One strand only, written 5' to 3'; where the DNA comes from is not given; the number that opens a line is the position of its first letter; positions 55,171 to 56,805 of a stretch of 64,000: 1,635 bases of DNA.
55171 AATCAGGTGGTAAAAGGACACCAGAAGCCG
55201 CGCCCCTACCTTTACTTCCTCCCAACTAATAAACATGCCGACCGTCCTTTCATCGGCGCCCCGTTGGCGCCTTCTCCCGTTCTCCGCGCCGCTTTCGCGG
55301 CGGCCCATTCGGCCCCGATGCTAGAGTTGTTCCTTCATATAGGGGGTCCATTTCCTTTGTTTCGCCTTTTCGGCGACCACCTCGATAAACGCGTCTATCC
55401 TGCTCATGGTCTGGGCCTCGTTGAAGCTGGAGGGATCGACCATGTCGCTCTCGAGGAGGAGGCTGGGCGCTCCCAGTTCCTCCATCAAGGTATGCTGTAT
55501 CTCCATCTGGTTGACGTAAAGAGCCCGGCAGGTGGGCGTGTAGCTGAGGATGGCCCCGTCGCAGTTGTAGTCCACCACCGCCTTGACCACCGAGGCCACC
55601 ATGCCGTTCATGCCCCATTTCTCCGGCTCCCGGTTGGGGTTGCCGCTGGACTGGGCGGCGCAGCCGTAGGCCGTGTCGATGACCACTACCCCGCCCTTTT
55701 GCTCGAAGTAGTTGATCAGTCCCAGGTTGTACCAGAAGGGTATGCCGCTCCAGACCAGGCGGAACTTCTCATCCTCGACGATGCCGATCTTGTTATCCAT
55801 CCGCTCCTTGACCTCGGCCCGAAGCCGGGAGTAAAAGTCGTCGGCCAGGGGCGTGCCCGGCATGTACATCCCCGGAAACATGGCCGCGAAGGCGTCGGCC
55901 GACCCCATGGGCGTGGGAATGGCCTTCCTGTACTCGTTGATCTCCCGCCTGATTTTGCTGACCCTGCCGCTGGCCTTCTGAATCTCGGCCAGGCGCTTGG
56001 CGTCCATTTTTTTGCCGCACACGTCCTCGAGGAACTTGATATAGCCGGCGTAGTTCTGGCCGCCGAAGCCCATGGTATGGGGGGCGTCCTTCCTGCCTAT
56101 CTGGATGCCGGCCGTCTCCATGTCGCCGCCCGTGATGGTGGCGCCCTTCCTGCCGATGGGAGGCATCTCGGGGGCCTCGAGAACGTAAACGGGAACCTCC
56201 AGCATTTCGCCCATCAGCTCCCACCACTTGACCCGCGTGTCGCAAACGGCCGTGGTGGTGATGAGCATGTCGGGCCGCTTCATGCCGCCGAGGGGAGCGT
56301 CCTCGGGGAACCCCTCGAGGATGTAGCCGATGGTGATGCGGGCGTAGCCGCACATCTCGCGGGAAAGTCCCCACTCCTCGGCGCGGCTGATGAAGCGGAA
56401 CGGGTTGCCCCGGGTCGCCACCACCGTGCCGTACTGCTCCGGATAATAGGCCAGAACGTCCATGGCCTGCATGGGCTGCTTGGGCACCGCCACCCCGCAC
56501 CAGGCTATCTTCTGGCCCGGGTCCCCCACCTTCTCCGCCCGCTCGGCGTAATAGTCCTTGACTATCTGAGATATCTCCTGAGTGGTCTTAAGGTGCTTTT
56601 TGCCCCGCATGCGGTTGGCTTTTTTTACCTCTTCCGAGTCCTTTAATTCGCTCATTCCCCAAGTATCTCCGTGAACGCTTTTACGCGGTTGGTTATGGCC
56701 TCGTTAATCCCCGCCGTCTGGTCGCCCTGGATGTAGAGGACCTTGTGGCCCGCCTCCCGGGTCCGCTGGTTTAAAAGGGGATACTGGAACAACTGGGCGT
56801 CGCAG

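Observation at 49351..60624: Ten-gene coupled operon resembling a self-contained 2-oxoacid to 2-hydroxyacyl-CoA to enoyl-CoA module, built with ligases instead of a CoA-transferase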

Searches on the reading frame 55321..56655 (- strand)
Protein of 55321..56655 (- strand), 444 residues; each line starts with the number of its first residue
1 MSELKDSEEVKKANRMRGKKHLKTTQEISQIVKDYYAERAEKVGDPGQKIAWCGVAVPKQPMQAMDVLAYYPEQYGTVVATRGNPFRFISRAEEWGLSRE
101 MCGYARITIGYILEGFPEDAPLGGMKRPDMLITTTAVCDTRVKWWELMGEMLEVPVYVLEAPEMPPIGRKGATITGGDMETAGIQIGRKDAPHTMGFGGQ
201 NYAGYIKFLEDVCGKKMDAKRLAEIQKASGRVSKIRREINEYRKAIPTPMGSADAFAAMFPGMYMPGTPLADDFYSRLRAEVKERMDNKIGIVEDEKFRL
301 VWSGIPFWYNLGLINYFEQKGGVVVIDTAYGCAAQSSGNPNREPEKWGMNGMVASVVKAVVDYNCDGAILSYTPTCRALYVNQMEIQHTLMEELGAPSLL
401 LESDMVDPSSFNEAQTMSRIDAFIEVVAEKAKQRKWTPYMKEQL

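Call 5: search_protein_families(library=pfam, proteins=[window:55321-56655:-], max_evalue=0.001)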
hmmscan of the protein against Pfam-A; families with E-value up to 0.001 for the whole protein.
window:55321-56655:- (444 aa): 1 family
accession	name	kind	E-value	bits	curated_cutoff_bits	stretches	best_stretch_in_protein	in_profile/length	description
PF06050.19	HGD-D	-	2.4e-53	182.3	28.4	1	57-426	4-341/342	2-hydroxyglutaryl-CoA dehydratase, D-component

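Call 6: search_protein_families(library=ncbifam, proteins=[window:55321-56655:-], max_evalue=0.001)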
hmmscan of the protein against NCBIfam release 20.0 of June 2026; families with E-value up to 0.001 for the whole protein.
window:55321-56655:- (444 aa): 4 families
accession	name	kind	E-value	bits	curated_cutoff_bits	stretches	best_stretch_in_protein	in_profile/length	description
NF052455.1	HyiscapDhHadB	equivalog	1.3e-41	142.6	750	3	23-161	3-137/398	(R)-2-hydroxyisocaproyl-CoA dehydratase subunit alpha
TIGR03191.1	benz_CoA_bzdO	equivalog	1.1e-25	90.8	448.6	3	204-337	166-298/430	benzoyl-CoA reductase, bzd-type, subunit O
TIGR02260.1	benz_CoA_red_B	equivalog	3.5e-19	68.8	486.55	3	205-330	167-300/413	benzoyl-CoA reductase subunit B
NF040772.1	double_cubane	equivalog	8.2e-19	67.9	350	1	202-327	133-259/372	double-cubane-cluster-containing anaerobic reductase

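Call 8: find_encoding_contigs(protein=window:55321-56655:-, flank=10000, max_places=6)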
Protein window:55321-56655:- (444 aa): no gene with exactly this product is on record in the collection.

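Call 9: search_solved_structures(query=window:55321-56655:-, max_evalue=0.01)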
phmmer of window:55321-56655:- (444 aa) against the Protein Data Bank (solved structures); distinct sequences matched with E-value up to 0.01: 6.
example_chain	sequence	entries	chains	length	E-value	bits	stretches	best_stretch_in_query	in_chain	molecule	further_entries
3o3m_A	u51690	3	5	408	2.4e-32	115.6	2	204-433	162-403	alpha subunit 2-hydroxyisocaproyl-CoA dehydratase | alpha-subunit 2-hydroxyisocaproyl-CoA dehydratase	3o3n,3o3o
9g87_A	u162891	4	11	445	2.6e-22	82.5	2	30-295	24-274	3-methylbenzoyl-CoA reductase beta subunit MbdO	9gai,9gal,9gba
8s02_A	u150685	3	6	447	2.9e-20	75.8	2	30-337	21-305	BzdO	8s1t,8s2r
7yyl_C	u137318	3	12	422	4.2e-07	32.4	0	200-337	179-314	Dehydratase family protein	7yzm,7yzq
6eno_A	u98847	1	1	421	5.9e-07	31.9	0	199-336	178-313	Dehydratase family protein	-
8s02_B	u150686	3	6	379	0.0021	20.3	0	200-430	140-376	BzdN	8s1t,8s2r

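Call 11: find_homologous_proteins(query=window:55321-56655:-, max_evalue=1e-10)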
Query window:55321-56655:- (444 aa): 218 proteins with E <= 1e-10 among 5554 candidates; the best 120 are listed.
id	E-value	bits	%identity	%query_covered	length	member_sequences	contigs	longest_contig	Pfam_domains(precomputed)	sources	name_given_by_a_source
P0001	0.0e+0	1026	100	100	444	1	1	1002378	PF06050.20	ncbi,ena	-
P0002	2.5e-257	872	84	98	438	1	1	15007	PF06050.20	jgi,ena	-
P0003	1.5e-256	869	86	98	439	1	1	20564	PF06050.20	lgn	-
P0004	3.0e-255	865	84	98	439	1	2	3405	PF06050.20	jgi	jgi:benzoyl-CoA reductase/2-hydroxyglutaryl-CoA dehydratase subunit BcrC/BadD/HgdB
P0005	6.2e-255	864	84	98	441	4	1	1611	PF06050.20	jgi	jgi:benzoyl-CoA reductase/2-hydroxyglutaryl-CoA dehydratase subunit BcrC/BadD/HgdB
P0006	2.1e-254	862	84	98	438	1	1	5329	PF06050.20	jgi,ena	-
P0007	3.5e-254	862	84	98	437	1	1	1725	PF06050.20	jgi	jgi:benzoyl-CoA reductase/2-hydroxyglutaryl-CoA dehydratase subunit BcrC/BadD/HgdB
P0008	1.4e-253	860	83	98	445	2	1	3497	PF06050.20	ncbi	-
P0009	6.4e-253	857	82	98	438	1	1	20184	PF06050.20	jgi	jgi:benzoyl-CoA reductase/2-hydroxyglutaryl-CoA dehydratase subunit BcrC/BadD/HgdB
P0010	2.6e-250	849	82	98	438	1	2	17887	PF06050.20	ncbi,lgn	-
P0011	1.3e-248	843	80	98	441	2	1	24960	PF06050.20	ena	-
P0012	6.2e-248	841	82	99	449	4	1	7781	PF06050.20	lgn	-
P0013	1.6e-245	833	81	99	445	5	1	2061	PF06050.20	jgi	jgi:benzoyl-CoA reductase/2-hydroxyglutaryl-CoA dehydratase subunit BcrC/BadD/HgdB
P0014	4.4e-245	832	81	97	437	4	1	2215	PF06050.20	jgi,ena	-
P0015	3.4e-244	829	81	98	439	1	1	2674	PF06050.20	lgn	-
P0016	5.1e-244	828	80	99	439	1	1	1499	PF06050.20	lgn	-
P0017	7.9e-244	827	80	98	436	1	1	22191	PF06050.20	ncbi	-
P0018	1.6e-243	826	79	98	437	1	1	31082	PF06050.20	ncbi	-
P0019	6.9e-243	824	81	99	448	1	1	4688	PF06050.20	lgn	-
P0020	8.1e-242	821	80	97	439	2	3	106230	PF06050.20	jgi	-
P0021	6.0e-241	818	80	99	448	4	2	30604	PF06050.20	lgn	-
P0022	8.2e-237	804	76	100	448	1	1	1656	PF06050.20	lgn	-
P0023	1.2e-236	804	82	96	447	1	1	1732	PF06050.20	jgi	-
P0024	4.4e-233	792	77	99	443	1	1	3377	PF06050.20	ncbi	-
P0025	1.4e-232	790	77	99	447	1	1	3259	PF06050.20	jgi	jgi:benzoyl-CoA reductase/2-hydroxyglutaryl-CoA dehydratase subunit BcrC/BadD/HgdB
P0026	3.4e-231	786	76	99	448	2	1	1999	PF06050.20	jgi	jgi:benzoyl-CoA reductase/2-hydroxyglutaryl-CoA dehydratase subunit BcrC/BadD/HgdB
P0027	3.1e-225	766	73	99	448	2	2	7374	PF06050.20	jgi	jgi:benzoyl-CoA reductase/2-hydroxyglutaryl-CoA dehydratase subunit BcrC/BadD/HgdB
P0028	6.6e-225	765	72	99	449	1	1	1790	PF06050.20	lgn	-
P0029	5.0e-221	752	73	98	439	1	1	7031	PF06050.20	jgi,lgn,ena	-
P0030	7.2e-217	739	85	84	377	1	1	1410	PF06050.20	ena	-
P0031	3.5e-208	710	68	97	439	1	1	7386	PF06050.20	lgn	-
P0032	1.8e-194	665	67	95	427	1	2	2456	PF06050.20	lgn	-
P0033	1.6e-193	662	66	95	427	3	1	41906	PF06050.20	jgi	-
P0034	2.5e-190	651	64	96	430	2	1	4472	PF06050.20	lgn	-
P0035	3.0e-190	651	65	95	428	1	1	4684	PF06050.20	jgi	jgi:benzoyl-CoA reductase/2-hydroxyglutaryl-CoA dehydratase subunit BcrC/BadD/HgdB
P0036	2.7e-189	648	65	95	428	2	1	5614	PF06050.20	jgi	-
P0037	5.9e-188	643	65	95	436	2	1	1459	PF06050.20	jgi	jgi:benzoyl-CoA reductase/2-hydroxyglutaryl-CoA dehydratase subunit BcrC/BadD/HgdB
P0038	1.6e-187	642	64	95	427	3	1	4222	PF06050.20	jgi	-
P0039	2.1e-186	638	64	95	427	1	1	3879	PF06050.20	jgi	jgi:benzoyl-CoA reductase/2-hydroxyglutaryl-CoA dehydratase subunit BcrC/BadD/HgdB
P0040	2.4e-186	638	64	95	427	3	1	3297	PF06050.20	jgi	jgi:benzoyl-CoA reductase/2-hydroxyglutaryl-CoA dehydratase subunit BcrC/BadD/HgdB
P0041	3.3e-186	638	65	95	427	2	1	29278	PF06050.20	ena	-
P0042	7.1e-186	636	63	95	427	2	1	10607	PF06050.20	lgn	-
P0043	4.6e-185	634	63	95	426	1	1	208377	PF06050.20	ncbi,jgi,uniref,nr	ncbi:MAG: 2-hydroxyacyl-CoA dehydratase [Candidatus Abyssobacteria bacterium SURF_5]|uniref:2-hydrox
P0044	9.1e-185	633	63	94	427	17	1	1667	PF06050.20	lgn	-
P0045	1.4e-183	629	63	94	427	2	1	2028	PF06050.20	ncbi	-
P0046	4.5e-177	607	60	96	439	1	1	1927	PF06050.20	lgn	-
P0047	1.1e-174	600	60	96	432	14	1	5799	PF06050.20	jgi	jgi:benzoyl-CoA reductase/2-hydroxyglutaryl-CoA dehydratase subunit BcrC/BadD/HgdB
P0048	3.9e-174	598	60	96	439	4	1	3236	PF06050.20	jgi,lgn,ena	-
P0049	5.0e-174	597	60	96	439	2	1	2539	PF06050.20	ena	-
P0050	7.9e-174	597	59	96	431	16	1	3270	PF06050.20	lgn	-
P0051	2.0e-173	595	59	96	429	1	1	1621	PF06050.20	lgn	-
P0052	1.9e-172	592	58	96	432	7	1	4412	PF06050.20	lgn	-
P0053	2.2e-172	592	60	95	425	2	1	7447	PF06050.20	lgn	-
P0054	5.0e-159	548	83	63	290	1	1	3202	PF06050.20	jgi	jgi:benzoyl-CoA reductase/2-hydroxyglutaryl-CoA dehydratase subunit BcrC/BadD/HgdB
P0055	6.0e-157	541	80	64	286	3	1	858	PF06050.20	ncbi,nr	ncbi:MAG: 2-hydroxyacyl-CoA dehydratase, partial [Deltaproteobacteria bacterium]|nr:2-hydroxyacyl-Co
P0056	3.0e-152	526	81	61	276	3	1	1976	PF06050.20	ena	-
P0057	1.4e-101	359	41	96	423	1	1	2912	PF06050.20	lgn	-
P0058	8.3e-93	330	41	92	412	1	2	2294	PF06050.20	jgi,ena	-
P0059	1.6e-91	326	41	92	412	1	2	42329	PF06050.20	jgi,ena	-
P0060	1.6e-91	326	40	92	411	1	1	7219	PF06050.20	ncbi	-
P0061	4.4e-91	324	72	43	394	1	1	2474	PF06050.20,PF08676.17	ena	-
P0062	2.8e-90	321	39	92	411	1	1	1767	PF06050.20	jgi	jgi:benzoyl-CoA reductase/2-hydroxyglutaryl-CoA dehydratase subunit BcrC/BadD/HgdB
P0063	2.8e-90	321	39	93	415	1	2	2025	PF06050.20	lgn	-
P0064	2.9e-90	321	40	93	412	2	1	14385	PF06050.20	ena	-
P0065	3.8e-90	321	40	93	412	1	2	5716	PF06050.20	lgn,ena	-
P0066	3.8e-90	321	40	93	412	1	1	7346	PF06050.20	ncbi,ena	ncbi:(R)-phenyllactyl-CoA dehydratase alpha subunit [subsurface metagenome]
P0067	6.5e-90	320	39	92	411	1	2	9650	PF06050.20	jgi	jgi:benzoyl-CoA reductase/2-hydroxyglutaryl-CoA dehydratase subunit BcrC/BadD/HgdB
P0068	9.1e-90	320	39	92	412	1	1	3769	PF06050.20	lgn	-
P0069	1.4e-89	319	40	92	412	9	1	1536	PF06050.20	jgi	-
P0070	2.6e-89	318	39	93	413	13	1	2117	PF06050.20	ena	-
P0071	3.1e-89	318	40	93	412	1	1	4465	PF06050.20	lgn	-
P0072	3.4e-89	318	39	92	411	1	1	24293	PF06050.20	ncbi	-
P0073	3.5e-89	318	89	36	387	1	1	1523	PF06050.20,PF01116.27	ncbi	ncbi:MAG: class II fructose-bisphosphate aldolase, partial [Anaerolineae bacterium]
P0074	3.9e-89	318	40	92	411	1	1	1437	PF06050.20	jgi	jgi:benzoyl-CoA reductase/2-hydroxyglutaryl-CoA dehydratase subunit BcrC/BadD/HgdB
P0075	6.5e-89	317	39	92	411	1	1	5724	PF06050.20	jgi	jgi:benzoyl-CoA reductase/2-hydroxyglutaryl-CoA dehydratase subunit BcrC/BadD/HgdB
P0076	6.5e-89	317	39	92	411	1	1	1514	PF06050.20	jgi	jgi:benzoyl-CoA reductase/2-hydroxyglutaryl-CoA dehydratase subunit BcrC/BadD/HgdB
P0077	6.6e-89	317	40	92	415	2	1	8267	PF06050.20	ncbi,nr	ncbi:MAG: 2-hydroxyacyl-CoA dehydratase family protein [Chloroflexota bacterium]|nr:2-hydroxyacyl-Co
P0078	9.1e-89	316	39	92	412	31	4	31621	PF06050.20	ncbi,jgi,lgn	-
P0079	1.5e-88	316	39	93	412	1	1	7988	PF06050.20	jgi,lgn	-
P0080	1.9e-88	315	39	93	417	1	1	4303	PF06050.20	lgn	-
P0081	2.2e-88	315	40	92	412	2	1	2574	PF06050.20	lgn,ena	-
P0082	2.9e-88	315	39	92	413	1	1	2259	PF06050.20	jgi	jgi:benzoyl-CoA reductase/2-hydroxyglutaryl-CoA dehydratase subunit BcrC/BadD/HgdB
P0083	4.5e-88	314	39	92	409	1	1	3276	PF06050.20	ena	-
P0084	6.7e-88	314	39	92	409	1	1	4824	PF06050.20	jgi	-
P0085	8.0e-88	313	39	92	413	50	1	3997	PF06050.20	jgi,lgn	jgi:benzoyl-CoA reductase/2-hydroxyglutaryl-CoA dehydratase subunit BcrC/BadD/HgdB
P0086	1.1e-87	313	39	92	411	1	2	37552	PF06050.20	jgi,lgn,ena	-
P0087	1.2e-87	313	39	93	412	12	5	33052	PF06050.20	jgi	jgi:benzoyl-CoA reductase/2-hydroxyglutaryl-CoA dehydratase subunit BcrC/BadD/HgdB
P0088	1.9e-87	312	39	93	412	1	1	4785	PF06050.20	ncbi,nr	ncbi:MAG: 2-hydroxyacyl-CoA dehydratase family protein [Dehalococcoidales bacterium]|nr:2-hydroxyacy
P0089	3.6e-87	311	38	94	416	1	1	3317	PF06050.20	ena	-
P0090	4.0e-87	311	38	92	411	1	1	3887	PF06050.20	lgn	-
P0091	4.2e-87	311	39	93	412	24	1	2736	PF06050.20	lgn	-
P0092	6.7e-87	310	39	92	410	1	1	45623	PF06050.20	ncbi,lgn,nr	ncbi:MAG: 2-hydroxyacyl-CoA dehydratase [Dehalococcoidia bacterium]|nr:2-hydroxyacyl-CoA dehydratase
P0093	1.8e-86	309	39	93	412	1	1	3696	PF06050.20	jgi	jgi:benzoyl-CoA reductase/2-hydroxyglutaryl-CoA dehydratase subunit BcrC/BadD/HgdB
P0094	1.9e-86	309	38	92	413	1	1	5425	PF06050.20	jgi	-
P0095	2.0e-86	309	39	92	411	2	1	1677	PF06050.20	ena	-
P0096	2.1e-86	309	38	93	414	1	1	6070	PF06050.20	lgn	-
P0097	4.9e-86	307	38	93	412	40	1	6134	PF06050.20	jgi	jgi:benzoyl-CoA reductase/2-hydroxyglutaryl-CoA dehydratase subunit BcrC/BadD/HgdB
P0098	7.9e-86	307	39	94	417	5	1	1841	PF06050.20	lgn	-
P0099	9.4e-86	307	39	93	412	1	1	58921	PF06050.20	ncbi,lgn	-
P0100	1.2e-85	306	38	92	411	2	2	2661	PF06050.20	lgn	-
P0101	1.4e-85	306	38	92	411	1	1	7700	PF06050.20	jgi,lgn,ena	-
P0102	3.3e-85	305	39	92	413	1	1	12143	PF06050.20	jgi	-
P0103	6.9e-85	304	39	93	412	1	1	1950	PF06050.20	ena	-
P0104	1.1e-84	303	38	95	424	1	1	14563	PF06050.20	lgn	-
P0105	6.9e-84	300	38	93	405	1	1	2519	PF06050.20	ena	-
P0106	1.2e-83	300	38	93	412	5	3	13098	PF06050.20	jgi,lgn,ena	-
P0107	2.1e-83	299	39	93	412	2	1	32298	PF06050.20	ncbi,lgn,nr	ncbi:MAG: 2-hydroxyacyl-CoA dehydratase [Deltaproteobacteria bacterium]|nr:2-hydroxyacyl-CoA dehydra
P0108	3.2e-83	298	38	93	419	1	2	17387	PF06050.20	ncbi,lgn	ncbi:MAG: 2-hydroxyacyl-CoA dehydratase subunit D [Bacillota bacterium]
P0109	7.2e-83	297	39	93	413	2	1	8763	PF06050.20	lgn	-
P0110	1.3e-82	296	38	92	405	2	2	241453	PF06050.20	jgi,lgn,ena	-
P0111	2.8e-82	295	38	94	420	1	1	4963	PF06050.20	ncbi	ncbi:MAG: 2-hydroxyacyl-CoA dehydratase family protein [Pseudomonadota bacterium]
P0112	7.2e-81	290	37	96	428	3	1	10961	PF06050.20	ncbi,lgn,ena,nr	ncbi:MAG: 2-hydroxyacyl-CoA dehydratase [Desulfobacteraceae bacterium]|nr:2-hydroxyacyl-CoA dehydrat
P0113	1.3e-80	290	37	93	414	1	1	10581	PF06050.20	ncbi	-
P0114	5.5e-79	284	36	93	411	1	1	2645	PF06050.20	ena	-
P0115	1.8e-78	283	35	95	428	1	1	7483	PF06050.20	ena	-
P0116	1.7e-75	273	36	95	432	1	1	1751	PF06050.20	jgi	-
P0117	3.9e-75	272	35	93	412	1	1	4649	PF06050.20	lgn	-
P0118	6.4e-75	271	34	95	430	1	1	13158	PF06050.20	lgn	-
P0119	3.6e-74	268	35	93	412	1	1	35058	PF06050.20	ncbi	-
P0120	5.6e-70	255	35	97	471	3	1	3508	PF06050.20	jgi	jgi:benzoyl-CoA reductase/2-hydroxyglutaryl-CoA dehydratase subunit BcrC/BadD/HgdB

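Call 12: find_encoding_contigs(protein=P0001, flank=10000, max_places=3)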
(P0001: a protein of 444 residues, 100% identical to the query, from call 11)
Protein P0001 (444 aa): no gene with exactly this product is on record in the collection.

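Call 13: find_encoding_contigs(protein=P0020, flank=10000, max_places=3)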
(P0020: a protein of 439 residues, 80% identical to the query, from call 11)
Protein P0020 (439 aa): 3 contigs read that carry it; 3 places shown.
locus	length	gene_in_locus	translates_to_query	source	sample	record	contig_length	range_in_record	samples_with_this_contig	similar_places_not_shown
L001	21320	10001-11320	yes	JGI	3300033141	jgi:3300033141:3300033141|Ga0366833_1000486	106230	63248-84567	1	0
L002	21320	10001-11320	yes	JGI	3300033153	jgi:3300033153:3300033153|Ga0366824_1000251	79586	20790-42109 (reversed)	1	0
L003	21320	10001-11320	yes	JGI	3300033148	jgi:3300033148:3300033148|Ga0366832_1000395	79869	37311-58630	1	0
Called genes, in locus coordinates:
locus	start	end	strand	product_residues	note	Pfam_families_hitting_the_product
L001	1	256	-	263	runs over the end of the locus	-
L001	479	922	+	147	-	PF02036:SCP2, PF14864:Alkyl_sulf_C (weak)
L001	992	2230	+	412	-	PF02771:Acyl-CoA_dh_N (weak), PF02770:Acyl-CoA_dh_M, PF00441:Acyl-CoA_dh_1, PF08028:Acyl-CoA_dh_2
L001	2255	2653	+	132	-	PF00903:Glyoxalase, PF13468:Glyoxalase_3 (weak), PF13669:Glyoxalase_4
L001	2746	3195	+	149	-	PF09500:YiiD_C, PF14539:DUF4442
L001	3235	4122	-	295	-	PF23213:, PF23212:DUF7064 (weak)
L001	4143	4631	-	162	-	-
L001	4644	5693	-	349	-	PF01636:APH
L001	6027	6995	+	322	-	PF02558:ApbA, PF08546:ApbA_C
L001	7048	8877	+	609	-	PF00501:AMP-binding, PF13193:AMP-binding_C (weak)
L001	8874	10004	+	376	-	PF06050:HGD-D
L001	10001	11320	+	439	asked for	PF06050:HGD-D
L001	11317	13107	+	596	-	PF00501:AMP-binding, PF13193:AMP-binding_C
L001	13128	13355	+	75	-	PF14697:Fer4_21 (faint), PF25160:LdpA_Fe-S-bd (faint), PF12837:Fer4_6 (weak), PF13237:Fer4_10, PF00037:Fer4 (weak), PF12838:Fer4_7, PF13187:Fer4_9 (weak), PF00037:Fer4 (weak), +6 more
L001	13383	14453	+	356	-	PF01855:POR_N, PF02780:Transketolase_C (weak), PF17147:PFOR_II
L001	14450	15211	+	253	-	PF02775:TPP_enzyme_C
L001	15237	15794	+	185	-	PF01558:POR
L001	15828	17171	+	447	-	PF04015:DUF362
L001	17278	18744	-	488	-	-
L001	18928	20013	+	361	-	PF12837:Fer4_6 (faint), PF12838:Fer4_7, PF13187:Fer4_9 (weak), PF13237:Fer4_10, PF00037:Fer4 (weak)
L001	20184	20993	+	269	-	PF00106:adh_short, PF08659:KR, PF13561:adh_short_C2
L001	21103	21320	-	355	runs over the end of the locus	PF00034:Cytochrom_C (faint), PF13442:Cytochrome_CBB3 (faint), PF02433:FixO (faint)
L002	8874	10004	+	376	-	PF06050:HGD-D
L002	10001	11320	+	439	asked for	PF06050:HGD-D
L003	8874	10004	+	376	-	PF06050:HGD-D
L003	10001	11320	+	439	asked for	PF06050:HGD-D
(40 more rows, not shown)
